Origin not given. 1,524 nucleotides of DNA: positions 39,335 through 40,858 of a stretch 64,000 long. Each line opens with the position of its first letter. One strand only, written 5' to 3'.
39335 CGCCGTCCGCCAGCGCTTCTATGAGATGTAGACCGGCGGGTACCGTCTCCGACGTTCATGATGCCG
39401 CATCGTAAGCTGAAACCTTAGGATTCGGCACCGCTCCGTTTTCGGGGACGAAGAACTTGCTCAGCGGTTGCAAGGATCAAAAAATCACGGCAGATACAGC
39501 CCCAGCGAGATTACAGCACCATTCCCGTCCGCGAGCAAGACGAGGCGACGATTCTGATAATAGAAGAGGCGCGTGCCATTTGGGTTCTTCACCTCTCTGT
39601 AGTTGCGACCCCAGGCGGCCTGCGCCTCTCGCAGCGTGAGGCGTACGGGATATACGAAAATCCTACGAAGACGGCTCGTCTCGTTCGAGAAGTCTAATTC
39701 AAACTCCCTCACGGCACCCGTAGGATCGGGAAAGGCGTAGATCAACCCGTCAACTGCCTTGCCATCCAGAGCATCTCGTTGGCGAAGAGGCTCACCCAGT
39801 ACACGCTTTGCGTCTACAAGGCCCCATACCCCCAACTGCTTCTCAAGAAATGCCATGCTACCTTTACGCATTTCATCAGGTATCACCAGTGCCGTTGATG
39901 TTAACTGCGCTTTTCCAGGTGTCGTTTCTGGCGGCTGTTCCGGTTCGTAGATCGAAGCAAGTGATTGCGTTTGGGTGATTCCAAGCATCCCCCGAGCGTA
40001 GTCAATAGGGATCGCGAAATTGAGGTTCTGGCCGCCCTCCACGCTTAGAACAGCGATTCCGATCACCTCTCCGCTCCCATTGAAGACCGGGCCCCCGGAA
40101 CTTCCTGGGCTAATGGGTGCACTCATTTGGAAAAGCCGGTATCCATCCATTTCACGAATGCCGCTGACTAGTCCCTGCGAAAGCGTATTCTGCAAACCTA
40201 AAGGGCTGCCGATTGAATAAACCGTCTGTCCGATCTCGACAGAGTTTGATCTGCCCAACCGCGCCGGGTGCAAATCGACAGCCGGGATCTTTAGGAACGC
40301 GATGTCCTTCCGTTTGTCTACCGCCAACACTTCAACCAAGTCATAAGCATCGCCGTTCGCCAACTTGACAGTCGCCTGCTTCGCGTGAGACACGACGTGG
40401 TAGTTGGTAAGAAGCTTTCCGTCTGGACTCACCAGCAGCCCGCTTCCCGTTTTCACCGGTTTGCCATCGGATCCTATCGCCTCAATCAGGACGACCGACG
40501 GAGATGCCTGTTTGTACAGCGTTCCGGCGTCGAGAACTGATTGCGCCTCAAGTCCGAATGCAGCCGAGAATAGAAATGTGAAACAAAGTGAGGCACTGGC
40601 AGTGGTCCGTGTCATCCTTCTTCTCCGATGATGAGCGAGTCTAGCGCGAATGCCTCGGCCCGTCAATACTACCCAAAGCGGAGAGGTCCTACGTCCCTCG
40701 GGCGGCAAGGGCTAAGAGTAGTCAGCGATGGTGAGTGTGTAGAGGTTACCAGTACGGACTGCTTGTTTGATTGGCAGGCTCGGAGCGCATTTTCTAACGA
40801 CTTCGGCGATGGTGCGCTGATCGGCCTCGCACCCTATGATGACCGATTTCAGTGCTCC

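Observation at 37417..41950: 4.5-kb AT-richer cassette splits the rhamnose genes: two DUF2971 paralogues bracket a secreted trypsin-like protease and a lipoprotein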

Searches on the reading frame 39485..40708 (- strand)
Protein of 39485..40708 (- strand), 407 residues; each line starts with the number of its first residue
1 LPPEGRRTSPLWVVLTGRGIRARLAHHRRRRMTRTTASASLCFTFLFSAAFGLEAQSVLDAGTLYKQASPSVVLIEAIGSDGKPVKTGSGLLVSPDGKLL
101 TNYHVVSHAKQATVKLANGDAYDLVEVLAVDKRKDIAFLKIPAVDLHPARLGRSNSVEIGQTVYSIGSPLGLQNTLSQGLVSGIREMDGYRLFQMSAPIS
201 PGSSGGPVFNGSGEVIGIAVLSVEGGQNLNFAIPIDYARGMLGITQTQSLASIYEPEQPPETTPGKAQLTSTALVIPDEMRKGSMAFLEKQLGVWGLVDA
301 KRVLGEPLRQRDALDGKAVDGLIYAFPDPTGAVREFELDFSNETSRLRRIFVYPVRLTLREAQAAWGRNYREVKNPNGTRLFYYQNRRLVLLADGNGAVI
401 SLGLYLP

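Call 3: search_protein_families(library=pfam, proteins=[window:39485-40708:-], max_evalue=0.01)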
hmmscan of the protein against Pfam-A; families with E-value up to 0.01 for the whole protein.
window:39485-40708:- (407 aa): 3 families
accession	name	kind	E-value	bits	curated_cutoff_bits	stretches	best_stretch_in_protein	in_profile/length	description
PF13365.12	Trypsin_2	-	2.3e-32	113.1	27.6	1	88-218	1-144/144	Trypsin-like peptidase domain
PF00089.32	Trypsin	-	3.3e-10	40.6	20.6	1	87-237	26-215/220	Trypsin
PF10459.15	Peptidase_S46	-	0.0011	18.1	22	0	198-219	629-650/698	Peptidase S46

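Call 4: search_protein_families(library=padloc, proteins=[window:39485-40708:-], max_evalue=0.01)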
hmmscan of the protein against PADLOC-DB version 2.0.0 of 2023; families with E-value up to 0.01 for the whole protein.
window:39485-40708:- (407 aa): 6 families
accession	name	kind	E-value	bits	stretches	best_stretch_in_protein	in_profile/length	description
PDLC02960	RT-Protease_XI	-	2.8e-18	64.2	1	67-238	333-500/506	single gene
PDLC02959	RT-Protease_XI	-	1.2e-17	62.1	1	68-237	336-503/510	single gene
PDLC04593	PDC-M35A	-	1.5e-05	22.9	0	72-169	8-119/216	-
PDLC00169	HamA1|HamA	-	1.5e-05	21.6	1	70-221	12-172/483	DUF1837 domain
PDLC03855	LmuA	-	6.6e-05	20.4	1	85-219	14-167/425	-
PDLC05022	PDC-S45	-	0.0037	14.3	0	64-120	16-78/293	-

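Call 24: find_homologous_proteins(query=window:39485-40708:-, max_evalue=1e-10)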
Query window:39485-40708:- (407 aa): 5420 proteins with E <= 1e-10 among 8000 candidates; the best 120 are listed.
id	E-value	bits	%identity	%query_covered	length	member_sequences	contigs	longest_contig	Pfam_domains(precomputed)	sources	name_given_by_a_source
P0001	1.7e-175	602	73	88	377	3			PF13365.13,PF00089.33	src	-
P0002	9.7e-167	573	71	90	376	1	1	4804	PF13365.13,PF00089.33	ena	-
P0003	1.2e-166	573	71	89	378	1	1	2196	PF13365.13,PF00089.33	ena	-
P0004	2.5e-166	572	71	92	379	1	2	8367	PF13365.13,PF00089.33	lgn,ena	-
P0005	3.6e-166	571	73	87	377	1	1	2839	PF13365.13,PF00089.33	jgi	jgi:hypothetical protein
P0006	7.3e-163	560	67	93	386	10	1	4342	PF13365.13,PF00089.33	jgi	-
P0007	7.6e-163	560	69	90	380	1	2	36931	PF13365.13,PF00089.33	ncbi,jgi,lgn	ncbi:MAG: trypsin-like peptidase domain-containing protein [Bryobacteraceae bacterium]|jgi:hypotheti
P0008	3.3e-162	558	70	89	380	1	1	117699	PF13365.13,PF00089.33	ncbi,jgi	ncbi:MAG: trypsin-like peptidase domain-containing protein [Bryobacteraceae bacterium]|jgi:hypotheti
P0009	2.5e-160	552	68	90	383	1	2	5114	PF13365.13,PF00089.33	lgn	-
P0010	3.2e-160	552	67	89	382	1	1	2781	PF13365.13,PF00089.33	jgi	jgi:hypothetical protein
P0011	1.7e-159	549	69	90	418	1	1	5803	PF13365.13,PF00089.33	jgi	jgi:hypothetical protein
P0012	1.9e-159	549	67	90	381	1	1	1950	PF13365.13,PF00089.33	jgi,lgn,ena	-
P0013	5.9e-159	547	69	89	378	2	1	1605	PF13365.13,PF00089.33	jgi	-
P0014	6.8e-159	547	68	90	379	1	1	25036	PF13365.13,PF00089.33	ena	-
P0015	7.8e-159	547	68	90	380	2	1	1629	PF13365.13,PF00089.33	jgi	-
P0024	3.6e-153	528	63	93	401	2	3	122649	PF13365.13,PF00089.33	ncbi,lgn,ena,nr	ncbi:MAG TPA: S1C family serine protease [Bryobacteraceae bacterium]|nr:S1C family serine protease [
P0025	2.4e-150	519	64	92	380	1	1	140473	PF13365.13,PF00089.33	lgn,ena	-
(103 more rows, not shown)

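Call 25: find_encoding_contigs(protein=P0008, flank=8000, max_places=2)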
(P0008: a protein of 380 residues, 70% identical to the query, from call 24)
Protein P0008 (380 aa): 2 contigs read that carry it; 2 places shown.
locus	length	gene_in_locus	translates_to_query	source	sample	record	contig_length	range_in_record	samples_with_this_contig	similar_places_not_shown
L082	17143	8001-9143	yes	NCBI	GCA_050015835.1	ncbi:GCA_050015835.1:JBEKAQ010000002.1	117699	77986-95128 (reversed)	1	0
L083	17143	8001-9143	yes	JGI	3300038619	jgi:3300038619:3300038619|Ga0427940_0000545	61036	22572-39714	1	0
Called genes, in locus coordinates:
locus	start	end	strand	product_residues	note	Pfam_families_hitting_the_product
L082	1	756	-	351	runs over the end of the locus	PF08240:ADH_N, PF16912:Glu_dehyd_C, PF00107:ADH_zinc_N, PF13602:ADH_zinc_N_2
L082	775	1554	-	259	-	PF00459:Inositol_P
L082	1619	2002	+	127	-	-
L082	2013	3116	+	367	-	PF02746:MR_MLE_N, PF13378:MR_MLE_C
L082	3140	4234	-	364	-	PF03786:UxuA, PF01261:AP_endonuc_2, PF03786:UxuA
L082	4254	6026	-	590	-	-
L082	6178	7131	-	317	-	PF07291:MauE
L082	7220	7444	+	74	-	PF04255:DUF433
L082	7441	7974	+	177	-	PF18480:DUF5615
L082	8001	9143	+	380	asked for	PF00089:Trypsin, PF13365:Trypsin_2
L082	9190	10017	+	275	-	-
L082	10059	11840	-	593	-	PF17899:Peptidase_M61_N, PF05299:Peptidase_M61, PF13180:PDZ_2 (weak)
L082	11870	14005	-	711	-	PF09586:YfhO (faint)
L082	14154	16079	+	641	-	PF04773:FecR (faint), PF20245:DUF6600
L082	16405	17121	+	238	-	-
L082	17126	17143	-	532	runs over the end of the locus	PF00005:ABC_tran, PF02367:TsaE (faint), PF02463:SMC_N (faint), PF03308:MeaB (faint), PF13191:AAA_16 (faint), PF13555:AAA_29 (faint), PF12848:ABC_tran_Xtn, PF00005:ABC_tran, +5 more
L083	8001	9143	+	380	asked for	PF00089:Trypsin, PF13365:Trypsin_2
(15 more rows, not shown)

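Call 26: find_encoding_contigs(protein=P0007, flank=8000, max_places=2)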
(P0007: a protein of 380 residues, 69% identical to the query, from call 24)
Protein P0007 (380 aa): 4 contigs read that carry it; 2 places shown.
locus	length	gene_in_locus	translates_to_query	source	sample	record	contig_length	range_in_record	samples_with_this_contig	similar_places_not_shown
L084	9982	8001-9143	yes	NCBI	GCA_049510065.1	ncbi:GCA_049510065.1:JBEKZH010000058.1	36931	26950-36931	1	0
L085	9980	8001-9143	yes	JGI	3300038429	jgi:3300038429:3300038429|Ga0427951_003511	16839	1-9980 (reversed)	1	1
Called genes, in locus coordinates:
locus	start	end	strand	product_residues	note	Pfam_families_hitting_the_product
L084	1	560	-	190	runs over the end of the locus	PF00156:Pribosyltran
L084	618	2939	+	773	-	PF00270:DEAD, PF04851:ResIII, PF00271:Helicase_C, PF22982:WHD_HRQ1, PF09369:MZB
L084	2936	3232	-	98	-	PF07238:PilZ (weak)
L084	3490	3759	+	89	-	-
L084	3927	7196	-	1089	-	PF09430:EMC7_beta-sandw (weak), PF13620:CarboxypepD_reg, PF25183:OMP_b-brl_4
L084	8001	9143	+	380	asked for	PF00089:Trypsin, PF13365:Trypsin_2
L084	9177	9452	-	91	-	-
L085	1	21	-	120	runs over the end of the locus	PF05973:Gp49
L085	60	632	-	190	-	PF00156:Pribosyltran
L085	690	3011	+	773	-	PF00270:DEAD, PF04851:ResIII, PF00271:Helicase_C, PF22982:WHD_HRQ1, PF09369:MZB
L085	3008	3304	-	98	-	PF07238:PilZ (weak)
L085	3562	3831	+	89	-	-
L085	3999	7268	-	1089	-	PF09430:EMC7_beta-sandw (weak), PF13620:CarboxypepD_reg, PF25183:OMP_b-brl_4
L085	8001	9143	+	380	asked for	PF00089:Trypsin, PF13365:Trypsin_2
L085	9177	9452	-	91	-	-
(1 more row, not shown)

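Call 27: find_encoding_contigs(protein=P0024, flank=8000, max_places=2)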
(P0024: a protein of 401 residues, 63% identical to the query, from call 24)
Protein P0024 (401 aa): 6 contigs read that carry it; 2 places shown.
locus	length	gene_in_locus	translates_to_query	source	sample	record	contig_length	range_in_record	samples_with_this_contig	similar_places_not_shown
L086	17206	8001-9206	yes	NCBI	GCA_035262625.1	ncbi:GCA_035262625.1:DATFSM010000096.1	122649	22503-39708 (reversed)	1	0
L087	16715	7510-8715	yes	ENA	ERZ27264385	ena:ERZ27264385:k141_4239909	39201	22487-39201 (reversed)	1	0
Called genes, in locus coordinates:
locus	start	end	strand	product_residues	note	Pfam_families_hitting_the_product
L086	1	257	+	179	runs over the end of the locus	-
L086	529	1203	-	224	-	PF00239:Resolvase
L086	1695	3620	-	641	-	PF12965:DUF3854, PF05272:VapE-like_dom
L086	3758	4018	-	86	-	-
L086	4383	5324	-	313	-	-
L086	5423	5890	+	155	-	PF20901:Sf6_terminase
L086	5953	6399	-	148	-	-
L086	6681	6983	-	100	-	-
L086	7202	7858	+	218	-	-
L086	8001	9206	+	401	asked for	PF00089:Trypsin, PF13365:Trypsin_2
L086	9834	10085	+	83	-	PF04226:Transgly_assoc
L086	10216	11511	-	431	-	PF07714:PK_Tyr_Ser-Thr, PF00069:Pkinase, PF03544:TonB_C (weak)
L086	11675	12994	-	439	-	PF01408:GFO_IDH_MocA, PF19051:GFO_IDH_MocA_C2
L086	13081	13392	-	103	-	PF00326:Peptidase_S9 (weak)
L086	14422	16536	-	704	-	PF07944:Beta-AFase-like_GH127_cat, PF16375:DUF4986 (faint), PF20736:Glyco_hydro127M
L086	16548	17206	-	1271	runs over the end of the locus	PF13620:CarboxypepD_reg, PF25183:OMP_b-brl_4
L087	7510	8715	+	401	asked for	PF00089:Trypsin, PF13365:Trypsin_2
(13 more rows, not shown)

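Call 28: find_encoding_contigs(protein=P0025, flank=8000, max_places=2)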
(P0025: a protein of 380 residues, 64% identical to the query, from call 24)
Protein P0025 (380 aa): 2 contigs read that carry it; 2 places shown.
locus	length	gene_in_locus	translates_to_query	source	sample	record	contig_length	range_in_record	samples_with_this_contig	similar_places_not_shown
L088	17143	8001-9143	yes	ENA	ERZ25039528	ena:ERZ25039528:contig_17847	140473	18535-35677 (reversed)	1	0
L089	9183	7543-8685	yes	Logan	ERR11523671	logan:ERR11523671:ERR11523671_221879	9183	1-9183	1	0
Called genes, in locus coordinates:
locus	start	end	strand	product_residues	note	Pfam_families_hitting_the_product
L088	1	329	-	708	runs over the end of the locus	PF02897:Peptidase_S9_N, PF00326:Peptidase_S9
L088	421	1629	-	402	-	PF02899:Phage_int_SAM_1 (weak), PF00589:Phage_integrase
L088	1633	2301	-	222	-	PF00239:Resolvase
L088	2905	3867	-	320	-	PF13481:AAA_25, PF06745:ATPase (faint)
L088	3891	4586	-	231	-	-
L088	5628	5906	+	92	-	-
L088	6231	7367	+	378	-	PF13576:Pentapeptide_3 (faint), PF00805:Pentapeptide, PF13599:Pentapeptide_4 (weak), PF00805:Pentapeptide, PF01582:TIR, PF13676:TIR_2, PF08937:ThsB_TIR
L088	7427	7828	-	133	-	-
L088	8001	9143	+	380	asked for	PF00089:Trypsin, PF13365:Trypsin_2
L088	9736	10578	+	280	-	PF05050:Methyltransf_21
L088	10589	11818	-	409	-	PF07690:MFS_1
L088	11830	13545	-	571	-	PF07519:Tannase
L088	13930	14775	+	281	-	PF13145:Rotamase_2, PF13616:Rotamase_3, PF00639:Rotamase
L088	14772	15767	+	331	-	PF03781:FGE-sulfatase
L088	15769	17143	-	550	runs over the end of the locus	PF02985:HEAT (faint), PF13513:HEAT_EZ (faint), PF13646:HEAT_2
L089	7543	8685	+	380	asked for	PF00089:Trypsin, PF13365:Trypsin_2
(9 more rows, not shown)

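Call 52: search_protein_families(library=ncbifam, proteins=[window:39485-40615:-], max_evalue=0.001)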
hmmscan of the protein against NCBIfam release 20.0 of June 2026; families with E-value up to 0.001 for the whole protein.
window:39485-40615:- (376 aa): 12 families
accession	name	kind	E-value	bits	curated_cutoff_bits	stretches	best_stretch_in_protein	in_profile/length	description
TIGR02037.1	degP_htrA_DO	subfamily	3.8e-39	134.8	416.2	1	52-210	57-223/434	Do family serine endopeptidase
NF041521.1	HhoA_HhoB_HtrA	equivalog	1.2e-36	126.7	450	1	56-209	58-218/335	HhoA/HhoB/HtrA family serine endopeptidase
NF047968.1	SerProtHtrA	equivalog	1.4e-33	116.7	470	1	54-210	86-252/357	serine protease HtrA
TIGR02038.1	protease_degS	equivalog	1.2e-26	93.7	422.95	1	55-211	78-243/351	outer membrane-stress sensor serine endopeptidase DegS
NF008147.1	PRK10898.1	equivalog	2.9e-24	85.9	408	1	36-208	53-241/352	outer membrane-stress sensor serine endopeptidase DegS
NF040960.1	MamE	equivalog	1.1e-21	77.1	800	1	56-208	123-287/659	magnetosome formation protease MamE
NF007526.1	PRK10139.1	equivalog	1.4e-19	70.2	756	1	56-208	92-253/456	serine endoprotease DegQ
NF050055.1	SerProtHtrAMycob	equivalog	1.3e-18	67.2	800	1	37-206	211-398/502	serine protease HtrA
NF008189.1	PRK10942.1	equivalog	1.7e-18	66.4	720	1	56-206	114-273/477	serine endoprotease DegP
NF033740.0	MarP_fam_protase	equivalog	3.2e-18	65.9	250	1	30-201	186-364/390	MarP family serine protease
NF053637.1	SerProtHtrAspr2045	equivalog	5.2e-18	65.1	650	1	55-204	103-272/394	serine protease HtrA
NF040961.1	MamO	equivalog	3.3e-12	45.5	800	1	24-203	69-256/648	magnetosome protein MamO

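Call 53: search_protein_families(library=phrogs, proteins=[window:39485-40615:-], max_evalue=0.001)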
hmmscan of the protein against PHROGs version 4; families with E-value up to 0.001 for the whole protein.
window:39485-40615:- (376 aa): 4 families
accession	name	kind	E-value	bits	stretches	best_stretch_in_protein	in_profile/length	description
phrog_11383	-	unknown function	1.1e-42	148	1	32-211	153-352/462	-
phrog_9683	-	other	7.6e-18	65.8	1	13-189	17-188/233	protease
phrog_13651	-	unknown function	8.7e-06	26.3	1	115-202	177-265/280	-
phrog_18002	-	unknown function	0.00032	21.4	0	35-188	105-276/330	-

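Call 63: predict_structure(alignment_id=A3)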
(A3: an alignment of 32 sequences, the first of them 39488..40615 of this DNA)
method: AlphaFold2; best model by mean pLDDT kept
length: 376 residues; sequences in the alignment: 32
mean_pLDDT: 85.0   pTM: 0.55
mean pLDDT of the five models: 85.0, 81.7, 69.9, 68.9, 65.0
residues with pLDDT >= 90: 193; 70-90: 130; 50-70: 31; < 50: 22
segments of 3 or more residues with pLDDT < 50: 21-24, 192-196, 230-240
pLDDT, mean of each block of 10 residues (from residue 1): 62 67 61 88 92 91 94 91 93 94 92 92 88 77 77 81 78 84 87 52 80 89 74 40 83 95 97 93 89 94 95 97 95 95 91 94 95 92
secondary structure, 60 per line:
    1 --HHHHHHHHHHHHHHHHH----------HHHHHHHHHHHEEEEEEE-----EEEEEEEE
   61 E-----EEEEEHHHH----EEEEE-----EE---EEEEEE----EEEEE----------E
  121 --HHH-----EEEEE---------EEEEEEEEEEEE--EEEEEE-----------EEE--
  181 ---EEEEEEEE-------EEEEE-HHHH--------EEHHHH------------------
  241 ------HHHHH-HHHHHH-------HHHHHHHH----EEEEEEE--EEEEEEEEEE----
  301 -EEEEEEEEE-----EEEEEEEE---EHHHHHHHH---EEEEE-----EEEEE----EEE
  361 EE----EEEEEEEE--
elements in order: H3-19 H30-40 E41-47 E53-61 E67-71 H72-75 E80-84 E95-100 E105-109 E131-135 E145-156 E159-164 E176-178 E184-191 E199-203 H205-208 H219-222 H247-251 H253-258 H266-273 E278-284 E287-296 E302-310 E316-323 H328-335 E339-343 E349-353 E358-362 E367-374

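Call 70: fold_search(model_id=the predicted structure, library=pdb)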
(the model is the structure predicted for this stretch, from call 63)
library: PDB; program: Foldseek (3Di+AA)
matches with E <= 10: 1464; with E <= 0.001: 620
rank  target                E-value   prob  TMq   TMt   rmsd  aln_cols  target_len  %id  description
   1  3qo6_B                6.3e-18  1.00  0.43  0.49  13.5       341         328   26  Crystal structure analysis of the plant protease Deg1 (released 2011-05-04)
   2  8k2y_C                1.7e-17  1.00  0.43  0.58   3.7       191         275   38  Crystal structure of MucD (released 2023-11-29)
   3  3qo6_A                2.1e-17  1.00  0.44  0.50  16.4       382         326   24  Crystal structure analysis of the plant protease Deg1 (released 2011-05-04)
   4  3qo6_C                2.4e-17  1.00  0.44  0.50  13.5       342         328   25  Crystal structure analysis of the plant protease Deg1 (released 2011-05-04)
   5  3tjn_B                3.1e-17  1.00  0.44  0.81   2.8       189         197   39  HtrA1 catalytic domain, apo form (released 2012-05-16)
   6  8se7_F                3.5e-17  1.00  0.43  0.79   2.8       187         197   38  HTRA-1 PDSA bound to CKP 1A8 (released 2024-07-03)
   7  8k2y_A                3.7e-17  1.00  0.43  0.56   3.9       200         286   36  Crystal structure of MucD (released 2023-11-29)
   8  8k2y_B                6.3e-17  1.00  0.42  0.54   3.1       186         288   39  Crystal structure of MucD (released 2023-11-29)
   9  3otp_A                7.1e-17  1.00  0.44  0.44  22.7       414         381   20  Crystal structure of the DegP dodecamer with a model substrate (released 2011-01-19)
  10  4ynn_B                7.9e-17  1.00  0.44  0.42  20.3       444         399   19  Structure of Legionella pneumophila DegQ (S190A variant) (released 2015-06-24)
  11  3otp_C                9.3e-17  1.00  0.45  0.44  22.8       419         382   20  Crystal structure of the DegP dodecamer with a model substrate (released 2011-01-19)
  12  3otp_E                1.0e-16  1.00  0.45  0.43  21.2       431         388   18  Crystal structure of the DegP dodecamer with a model substrate (released 2011-01-19)
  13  3lgv_C                1.1e-16  1.00  0.44  0.79   3.1       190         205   31  H198P mutant of the DegS-deltaPDZ protease (released 2010-08-25)
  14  8se8_R                1.2e-16  1.00  0.42  0.78   2.9       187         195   38  HTRA-1 PD/SA bound to CKP 1G10 (released 2024-07-03)
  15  3otp_D                1.2e-16  1.00  0.45  0.43  20.3       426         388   18  Crystal structure of the DegP dodecamer with a model substrate (released 2011-01-19)
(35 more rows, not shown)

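Call 85: search_protein_families(library=pfam, proteins=[L082:9190-10017:+, L086:7202-7858:+, L088:7427-7828:-], max_evalue=1)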
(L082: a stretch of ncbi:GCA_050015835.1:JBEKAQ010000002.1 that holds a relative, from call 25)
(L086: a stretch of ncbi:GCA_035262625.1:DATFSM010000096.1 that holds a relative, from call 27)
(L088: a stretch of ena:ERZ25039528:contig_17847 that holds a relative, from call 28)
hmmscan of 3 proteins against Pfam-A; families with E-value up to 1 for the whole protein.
L082:9190-10017:+ (275 aa): 1 family
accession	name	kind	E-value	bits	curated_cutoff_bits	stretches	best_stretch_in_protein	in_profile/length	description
PF20869.2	FAM186A_PQQAQ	-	0.41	10.8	45.7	0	180-189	31-40/42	FAM186A, PQQAQ repeat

L086:7202-7858:+ (218 aa): 1 family
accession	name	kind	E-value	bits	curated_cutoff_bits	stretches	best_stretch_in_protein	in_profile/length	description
PF09029.15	Preseq_ALAS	-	0.00025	21.9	21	1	16-44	80-108/112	5-aminolevulinate synthase presequence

L088:7427-7828:- (133 aa): 0 families
